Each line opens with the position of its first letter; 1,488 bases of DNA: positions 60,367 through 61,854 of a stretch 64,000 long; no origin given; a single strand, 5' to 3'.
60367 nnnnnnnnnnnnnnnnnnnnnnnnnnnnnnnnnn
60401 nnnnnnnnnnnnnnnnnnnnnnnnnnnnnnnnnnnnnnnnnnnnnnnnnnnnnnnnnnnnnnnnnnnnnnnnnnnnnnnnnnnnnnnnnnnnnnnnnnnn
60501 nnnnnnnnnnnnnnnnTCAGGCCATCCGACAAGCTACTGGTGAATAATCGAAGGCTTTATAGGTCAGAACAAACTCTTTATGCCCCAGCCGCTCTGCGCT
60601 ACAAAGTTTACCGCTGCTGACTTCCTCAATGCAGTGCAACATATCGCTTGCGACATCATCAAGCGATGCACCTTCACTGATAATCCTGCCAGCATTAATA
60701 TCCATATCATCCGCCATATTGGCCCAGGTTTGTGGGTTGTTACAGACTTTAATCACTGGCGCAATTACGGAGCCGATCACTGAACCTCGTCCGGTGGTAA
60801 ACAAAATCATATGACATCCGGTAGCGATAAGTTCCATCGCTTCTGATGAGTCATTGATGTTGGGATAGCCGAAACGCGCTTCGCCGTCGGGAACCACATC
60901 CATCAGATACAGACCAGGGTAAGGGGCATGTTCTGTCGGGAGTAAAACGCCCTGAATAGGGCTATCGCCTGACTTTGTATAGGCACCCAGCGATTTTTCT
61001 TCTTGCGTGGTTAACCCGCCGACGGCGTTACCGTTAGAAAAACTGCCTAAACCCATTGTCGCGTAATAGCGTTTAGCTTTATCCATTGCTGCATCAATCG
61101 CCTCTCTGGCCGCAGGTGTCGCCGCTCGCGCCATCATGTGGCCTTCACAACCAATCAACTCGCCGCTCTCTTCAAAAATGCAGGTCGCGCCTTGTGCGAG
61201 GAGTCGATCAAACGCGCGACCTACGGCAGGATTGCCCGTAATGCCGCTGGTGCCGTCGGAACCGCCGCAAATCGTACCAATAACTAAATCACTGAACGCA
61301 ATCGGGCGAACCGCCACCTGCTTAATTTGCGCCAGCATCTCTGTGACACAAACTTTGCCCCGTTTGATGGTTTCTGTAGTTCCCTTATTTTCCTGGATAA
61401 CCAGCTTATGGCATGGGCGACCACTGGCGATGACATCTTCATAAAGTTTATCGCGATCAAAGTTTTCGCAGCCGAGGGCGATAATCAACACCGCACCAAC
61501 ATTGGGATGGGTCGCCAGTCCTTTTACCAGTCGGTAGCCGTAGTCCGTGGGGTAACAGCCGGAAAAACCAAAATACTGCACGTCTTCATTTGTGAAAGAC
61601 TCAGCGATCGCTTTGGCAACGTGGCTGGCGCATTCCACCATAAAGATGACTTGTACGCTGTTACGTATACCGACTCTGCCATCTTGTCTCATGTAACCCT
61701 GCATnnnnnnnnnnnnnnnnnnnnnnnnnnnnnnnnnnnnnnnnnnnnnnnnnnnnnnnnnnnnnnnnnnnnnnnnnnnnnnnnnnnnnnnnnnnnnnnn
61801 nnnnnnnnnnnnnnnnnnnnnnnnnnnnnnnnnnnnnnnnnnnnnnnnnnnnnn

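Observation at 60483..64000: Sugar-acid-type catabolic operon inserted next to metA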

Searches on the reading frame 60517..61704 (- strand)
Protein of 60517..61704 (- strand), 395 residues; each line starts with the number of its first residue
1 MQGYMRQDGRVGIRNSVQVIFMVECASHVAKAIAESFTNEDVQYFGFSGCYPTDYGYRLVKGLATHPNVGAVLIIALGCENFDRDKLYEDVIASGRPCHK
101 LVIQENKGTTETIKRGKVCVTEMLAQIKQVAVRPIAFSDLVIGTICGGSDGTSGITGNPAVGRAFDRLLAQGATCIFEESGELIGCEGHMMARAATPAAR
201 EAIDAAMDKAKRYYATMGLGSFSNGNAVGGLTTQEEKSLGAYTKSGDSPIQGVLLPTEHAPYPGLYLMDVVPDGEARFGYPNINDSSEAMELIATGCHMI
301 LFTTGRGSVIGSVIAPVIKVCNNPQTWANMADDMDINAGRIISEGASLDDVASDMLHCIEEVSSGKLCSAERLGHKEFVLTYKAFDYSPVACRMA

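Call 4: search_protein_families(proteins=[window:60517-61704:-], library=ncbifam)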
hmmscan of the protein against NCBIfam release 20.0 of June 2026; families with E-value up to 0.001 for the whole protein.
window:60517-61704:- (395 aa): 1 family
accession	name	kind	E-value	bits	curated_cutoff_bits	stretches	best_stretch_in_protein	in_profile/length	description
TIGR03248.1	galactar-dH20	equivalog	3.6e-49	167.6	730.85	1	58-373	180-492/507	galactarate dehydratase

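Call 12: search_solved_structures(query=window:60517-61704:-, max_evalue=0.001)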
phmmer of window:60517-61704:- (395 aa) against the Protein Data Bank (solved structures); distinct sequences matched with E-value up to 0.001: 1.
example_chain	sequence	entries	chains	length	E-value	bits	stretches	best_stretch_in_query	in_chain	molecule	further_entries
6u7l_A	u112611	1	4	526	5.1e-32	114.7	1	2-367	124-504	Galactarate dehydratase (L-threo-forming)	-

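Call 14: find_homologous_proteins(query=window:60517-61704:-)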
Query window:60517-61704:- (395 aa): 8000 proteins with E <= 0.001 among 8000 candidates; the best 120 are listed.
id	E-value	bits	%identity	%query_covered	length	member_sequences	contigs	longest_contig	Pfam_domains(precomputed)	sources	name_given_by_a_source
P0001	7.7e-243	824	91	100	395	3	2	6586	PF20629.3,PF04295.19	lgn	-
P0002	1.7e-242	822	90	100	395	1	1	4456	PF20629.3,PF04295.19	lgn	-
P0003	4.3e-240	814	90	100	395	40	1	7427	PF20629.3,PF04295.19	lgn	-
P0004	4.2e-207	706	79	100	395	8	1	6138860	PF20629.3,PF04295.19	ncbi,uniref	ncbi:UxaA family hydrolase [Sodalis sp. RH16]|uniref:UxaA family hydrolase n=1 Tax=Sodalis sp. RH16 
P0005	1.1e-206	704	77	99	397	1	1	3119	PF20629.3,PF04295.19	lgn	-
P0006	3.8e-206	703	77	100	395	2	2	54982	PF20629.3,PF04295.19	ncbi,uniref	ncbi:UxaA family hydrolase [Acerihabitans sp.]|uniref:UxaA family hydrolase n=1 Tax=Acerihabitans sp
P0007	7.2e-204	695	77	100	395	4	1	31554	PF20629.3,PF04295.19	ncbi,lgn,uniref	ncbi:UxaA family hydrolase [Buttiauxella noackiae]|uniref:UxaA family hydrolase n=1 Tax=Buttiauxella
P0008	7.1e-199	679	75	99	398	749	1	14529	PF20629.3,PF04295.19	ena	-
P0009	1.3e-188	645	73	99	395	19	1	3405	PF20629.3,PF04295.19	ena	-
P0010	4.0e-186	637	71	99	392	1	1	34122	PF20629.3,PF04295.19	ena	-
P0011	1.2e-185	635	70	99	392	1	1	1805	PF20629.3,PF04295.19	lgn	-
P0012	1.7e-185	635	72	99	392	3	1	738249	PF20629.3,PF04295.19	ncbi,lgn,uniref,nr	ncbi:UxaA family hydrolase [Propionivibrio dicarboxylicus]|uniref:Altronate hydrolase n=1 Tax=Propio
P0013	1.1e-184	632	71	98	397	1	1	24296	PF20629.3,PF04295.19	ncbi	-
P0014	1.5e-183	628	72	98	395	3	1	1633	PF20629.3,PF04295.19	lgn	-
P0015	1.5e-182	625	70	99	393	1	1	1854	PF20629.3,PF04295.19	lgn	-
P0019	4.3e-180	617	70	100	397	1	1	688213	PF20629.3,PF04295.19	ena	-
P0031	6.8e-179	613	69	100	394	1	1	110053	PF20629.3,PF04295.19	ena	-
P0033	1.8e-178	612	68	99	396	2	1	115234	PF20629.3,PF04295.19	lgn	-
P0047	6.3e-163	560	64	100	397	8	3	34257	PF20629.3,PF04295.19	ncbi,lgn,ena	-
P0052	1.3e-152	527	60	99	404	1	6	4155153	PF20629.3,PF04295.19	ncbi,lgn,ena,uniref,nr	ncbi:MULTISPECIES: UxaA family hydrolase [Sphingopyxis]|uniref:UxaA family hydrolase n=1 Tax=Sphingo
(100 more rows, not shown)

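Call 18: find_encoding_contigs(protein=P0004, flank=8000, max_places=2)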
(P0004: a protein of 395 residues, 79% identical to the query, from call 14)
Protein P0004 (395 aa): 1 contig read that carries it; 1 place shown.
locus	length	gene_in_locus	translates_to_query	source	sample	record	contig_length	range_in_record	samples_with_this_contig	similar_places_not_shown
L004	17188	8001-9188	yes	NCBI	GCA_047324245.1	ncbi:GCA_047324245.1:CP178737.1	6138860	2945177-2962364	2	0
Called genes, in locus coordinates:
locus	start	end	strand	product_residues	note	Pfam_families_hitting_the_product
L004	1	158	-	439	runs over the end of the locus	PF07690:MFS_1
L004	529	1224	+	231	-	PF00731:AIRC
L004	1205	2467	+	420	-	PF01969:Ni_insertion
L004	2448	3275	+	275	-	PF02540:NAD_synthase, PF06508:QueC (weak)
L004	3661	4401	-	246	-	PF00392:GntR, PF07729:FCD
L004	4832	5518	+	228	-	PF03737:RraA-like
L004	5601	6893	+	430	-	PF07690:MFS_1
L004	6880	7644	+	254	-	PF23441:SDR, PF00106:adh_short, PF08659:KR, PF13561:adh_short_C2, PF08643:DUF1776 (weak)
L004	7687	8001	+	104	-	PF08666:SAF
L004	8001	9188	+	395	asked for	PF04295:GD_AH_second, PF20629:GD_AH_C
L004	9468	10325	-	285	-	PF01226:Form_Nir_trans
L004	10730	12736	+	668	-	PF01590:GAF, PF13185:GAF_2, PF13492:GAF_3 (weak), PF00158:Sigma54_activat, PF14532:Sigma54_activ_2, PF07728:AAA_5, PF25601:AAA_lid_14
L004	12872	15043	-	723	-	PF04879:Molybdop_Fe4S4, PF00384:Molybdopterin, PF01568:Molydop_binding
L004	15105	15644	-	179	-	PF13247:Fer4_11, PF13187:Fer4_9 (weak), PF25160:LdpA_Fe-S-bd (weak), PF12797:Fer4_2 (weak), PF00037:Fer4, PF12837:Fer4_6 (weak), PF12838:Fer4_7, PF13187:Fer4_9 (weak), +6 more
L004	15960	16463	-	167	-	PF01750:HycI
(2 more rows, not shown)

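Call 19: find_encoding_contigs(protein=P0012, flank=8000, max_places=2)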
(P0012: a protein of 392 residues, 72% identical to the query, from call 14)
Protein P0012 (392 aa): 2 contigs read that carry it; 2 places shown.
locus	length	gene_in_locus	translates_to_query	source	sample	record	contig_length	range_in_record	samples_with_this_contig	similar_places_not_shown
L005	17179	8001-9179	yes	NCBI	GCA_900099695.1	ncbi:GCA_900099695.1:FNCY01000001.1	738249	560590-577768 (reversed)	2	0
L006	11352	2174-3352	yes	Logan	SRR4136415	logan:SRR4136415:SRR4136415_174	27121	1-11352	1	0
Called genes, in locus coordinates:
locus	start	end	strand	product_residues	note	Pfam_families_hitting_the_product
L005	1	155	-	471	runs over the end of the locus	PF00083:Sugar_tr (weak), PF07690:MFS_1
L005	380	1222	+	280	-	PF00106:adh_short, PF01370:Epimerase (faint), PF08659:KR, PF13460:NAD_binding_10, PF13561:adh_short_C2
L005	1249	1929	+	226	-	PF01323:DSBA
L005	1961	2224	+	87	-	PF13619:KTSC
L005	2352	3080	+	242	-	PF00392:GntR, PF07729:FCD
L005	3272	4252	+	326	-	PF03480:DctP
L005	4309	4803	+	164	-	PF04290:DctQ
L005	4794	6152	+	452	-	PF06808:DctM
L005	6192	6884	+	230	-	PF03737:RraA-like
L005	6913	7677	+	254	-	PF23441:SDR, PF00106:adh_short, PF08659:KR, PF13561:adh_short_C2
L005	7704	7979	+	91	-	PF08666:SAF (faint)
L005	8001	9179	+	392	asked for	PF04295:GD_AH_second, PF20629:GD_AH_C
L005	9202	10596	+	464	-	PF02614:UxaC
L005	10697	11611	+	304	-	PF20434:BD-FAE, PF07859:Abhydrolase_3, PF00326:Peptidase_S9 (faint)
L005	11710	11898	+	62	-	-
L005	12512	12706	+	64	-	-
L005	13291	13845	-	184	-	-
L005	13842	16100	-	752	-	PF08707:PriCT_2, PF13362:Toprim_3 (weak), PF13481:AAA_25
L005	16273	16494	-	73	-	PF05930:Phage_AlpA (faint)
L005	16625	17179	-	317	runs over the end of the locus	-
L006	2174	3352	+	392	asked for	PF04295:GD_AH_second, PF20629:GD_AH_C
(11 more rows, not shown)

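Call 20: find_encoding_contigs(protein=P0052, flank=8000, max_places=2)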
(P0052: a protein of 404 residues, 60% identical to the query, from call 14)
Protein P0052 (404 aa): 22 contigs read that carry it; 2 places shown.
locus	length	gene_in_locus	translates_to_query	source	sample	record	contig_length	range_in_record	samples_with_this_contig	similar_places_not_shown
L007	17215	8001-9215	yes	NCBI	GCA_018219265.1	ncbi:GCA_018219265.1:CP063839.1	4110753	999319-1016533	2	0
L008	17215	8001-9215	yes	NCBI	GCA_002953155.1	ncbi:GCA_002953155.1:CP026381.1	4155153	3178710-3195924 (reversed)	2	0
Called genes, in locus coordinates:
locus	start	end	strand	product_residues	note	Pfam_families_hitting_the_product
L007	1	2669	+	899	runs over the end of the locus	PF07715:Plug, PF00593:TonB_dep_Rec_b-barrel, PF14905:OMP_b-brl_3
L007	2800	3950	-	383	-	PF01527:HTH_Tnp_1, PF02796:HTH_7 (faint), PF13384:HTH_23 (faint), PF13276:HTH_21, PF00665:rve, PF13683:rve_3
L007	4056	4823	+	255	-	PF03372:Exo_endo_phos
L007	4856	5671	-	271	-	PF09339:HTH_IclR, PF13412:HTH_24 (faint), PF01047:MarR (weak), PF08100:Dimerisation (faint), PF01614:IclR_C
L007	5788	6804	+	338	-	PF00248:Aldo_ket_red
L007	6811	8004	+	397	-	PF04909:Amidohydro_2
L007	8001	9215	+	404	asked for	PF04295:GD_AH_second, PF20629:GD_AH_C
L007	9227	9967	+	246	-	PF00106:adh_short, PF01370:Epimerase (weak), PF13561:adh_short_C2, PF23441:SDR (weak)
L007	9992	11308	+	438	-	PF07690:MFS_1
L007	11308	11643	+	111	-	PF05336:rhaM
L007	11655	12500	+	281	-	PF01557:FAA_hydrolase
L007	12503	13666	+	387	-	PF01070:FMN_dh, PF01645:Glu_synthase (weak)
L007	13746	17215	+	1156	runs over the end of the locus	PF00289:Biotin_carb_N, PF02222:ATP-grasp, PF02786:CPSase_L_D2, PF07478:Dala_Dala_lig_C, PF02785:Biotin_carb_C, PF00682:HMGL-like, PF02436:PYC_OADA, PF00364:Biotin_lipoyl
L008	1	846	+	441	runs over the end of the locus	-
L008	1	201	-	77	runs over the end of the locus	-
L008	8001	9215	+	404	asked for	PF04295:GD_AH_second, PF20629:GD_AH_C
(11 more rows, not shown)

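Call 22: search_solved_structures(query=L005:3272-4252:+, max_evalue=1e-10)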
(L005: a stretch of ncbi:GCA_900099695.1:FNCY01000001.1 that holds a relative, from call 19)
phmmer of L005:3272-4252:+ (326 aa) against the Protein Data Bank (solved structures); distinct sequences matched with E-value up to 1e-10: 80 (the best 60 are shown).
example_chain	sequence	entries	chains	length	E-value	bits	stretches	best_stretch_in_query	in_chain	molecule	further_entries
4n15_A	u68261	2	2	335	1.6e-116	392.5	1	8-326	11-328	TRAP dicarboxylate transporter, DctP subunit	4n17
4ln5_A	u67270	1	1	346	1.8e-116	392.4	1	8-326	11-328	TRAP dicarboxylate transporter, DctP subunit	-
4n8y_A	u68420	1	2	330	3e-104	352.2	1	6-326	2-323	Putative TRAP-type C4-dicarboxylate transport system, binding periplasmic protein (DctP su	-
4mhf_A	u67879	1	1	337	8.2e-91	308.1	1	11-326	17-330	TRAP dicarboxylate transporter, DctP subunit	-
4mij_A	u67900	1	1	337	8.2e-91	308.1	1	11-326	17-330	TRAP dicarboxylate transporter, DctP subunit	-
4ovr_A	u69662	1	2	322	1.5e-82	281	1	23-322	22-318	TRAP dicarboxylate transporter, DctP subunit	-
4x8r_A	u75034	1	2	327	2.2e-75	257.4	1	27-325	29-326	TRAP dicarboxylate transporter, DctP subunit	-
4xfe_A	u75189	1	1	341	1.3e-63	218.7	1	12-310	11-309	TRAP dicarboxylate transporter subunit DctP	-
4pf8_A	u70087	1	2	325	2.3e-63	218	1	23-320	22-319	TRAP-T family transporter, DctP (Periplasmic binding) subunit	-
4p1l_A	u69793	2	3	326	9.9e-58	199.4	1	26-322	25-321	TRAP dicarboxylate transporter, DctP subunit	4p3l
4ovq_A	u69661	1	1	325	6.6e-56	193.5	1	25-322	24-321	TRAP dicarboxylate ABC transporter, substrate-binding protein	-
4ng7_A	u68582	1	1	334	4.1e-47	164.6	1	4-310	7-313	TRAP periplasmic solute binding protein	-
4x04_A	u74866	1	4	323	4.3e-45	157.9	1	27-310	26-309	solute binding protein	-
4p47_A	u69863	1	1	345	3.6e-40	141.8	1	7-309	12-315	TRAP dicarboxylate transporter, DctP subunit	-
7bbr_A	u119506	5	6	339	1.2e-37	133.5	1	25-297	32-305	Putative TRAP transporter solute receptor DctP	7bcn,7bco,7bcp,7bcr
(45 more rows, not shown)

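Call 42: find_encoding_contigs(protein=P0019, flank=8000, max_places=1)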
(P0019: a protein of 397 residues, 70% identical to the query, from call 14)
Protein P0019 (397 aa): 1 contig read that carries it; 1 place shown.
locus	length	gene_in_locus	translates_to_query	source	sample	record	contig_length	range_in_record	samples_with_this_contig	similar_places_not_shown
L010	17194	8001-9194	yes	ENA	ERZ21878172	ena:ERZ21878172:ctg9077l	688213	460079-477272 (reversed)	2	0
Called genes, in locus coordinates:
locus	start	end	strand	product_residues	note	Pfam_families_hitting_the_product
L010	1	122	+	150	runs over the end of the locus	PF00293:NUDIX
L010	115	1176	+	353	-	PF02540:NAD_synthase (weak), PF03054:tRNA_Me_trans, PF20259:tRNA_Me_trans_M, PF20258:tRNA_Me_trans_C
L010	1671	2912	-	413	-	PF00480:ROK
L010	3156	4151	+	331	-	PF03480:DctP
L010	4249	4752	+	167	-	PF04290:DctQ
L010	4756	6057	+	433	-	PF06808:DctM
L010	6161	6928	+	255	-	PF23441:SDR, PF00106:adh_short, PF08659:KR, PF13561:adh_short_C2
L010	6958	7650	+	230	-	PF03737:RraA-like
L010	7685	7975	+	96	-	PF08666:SAF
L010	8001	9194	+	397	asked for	PF04295:GD_AH_second, PF20629:GD_AH_C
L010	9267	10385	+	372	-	PF02746:MR_MLE_N, PF13378:MR_MLE_C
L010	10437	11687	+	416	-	-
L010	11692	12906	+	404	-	PF14583:Pectate_lyase22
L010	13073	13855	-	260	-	PF09339:HTH_IclR, PF01614:IclR_C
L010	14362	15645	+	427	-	PF01547:SBP_bac_1, PF13416:SBP_bac_8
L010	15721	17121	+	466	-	PF02056:Glyco_hydro_4, PF11975:Glyco_hydro_4C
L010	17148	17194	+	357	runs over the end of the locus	PF07470:Glyco_hydro_88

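Call 43: find_encoding_contigs(protein=P0031, flank=8000, max_places=1)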
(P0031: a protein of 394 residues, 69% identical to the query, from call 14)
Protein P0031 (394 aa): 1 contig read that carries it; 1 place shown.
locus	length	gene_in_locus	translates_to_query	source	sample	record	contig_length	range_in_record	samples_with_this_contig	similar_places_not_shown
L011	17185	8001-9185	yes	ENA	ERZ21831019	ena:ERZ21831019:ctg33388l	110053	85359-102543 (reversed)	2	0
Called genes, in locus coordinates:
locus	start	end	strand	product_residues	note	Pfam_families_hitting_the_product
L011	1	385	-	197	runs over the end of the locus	PF01558:POR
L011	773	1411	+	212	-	PF09849:DUF2076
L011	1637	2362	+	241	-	PF00392:GntR, PF07729:FCD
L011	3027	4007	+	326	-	PF03480:DctP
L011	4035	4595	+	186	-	PF04290:DctQ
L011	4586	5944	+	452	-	PF06808:DctM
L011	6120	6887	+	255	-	PF23441:SDR, PF00106:adh_short, PF08659:KR, PF13561:adh_short_C2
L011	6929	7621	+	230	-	PF03737:RraA-like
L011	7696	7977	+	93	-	PF08666:SAF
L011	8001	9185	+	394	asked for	PF04295:GD_AH_second, PF20629:GD_AH_C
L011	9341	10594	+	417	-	-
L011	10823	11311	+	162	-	-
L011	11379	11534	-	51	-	-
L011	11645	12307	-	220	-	PF02734:Dak2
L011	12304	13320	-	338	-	PF02733:Dak1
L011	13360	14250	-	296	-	PF01261:AP_endonuc_2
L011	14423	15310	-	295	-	PF03446:NAD_binding_2, PF03807:F420_oxidored (weak), PF14833:NAD_binding_11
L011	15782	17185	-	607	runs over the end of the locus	PF04290:DctQ, PF06808:DctM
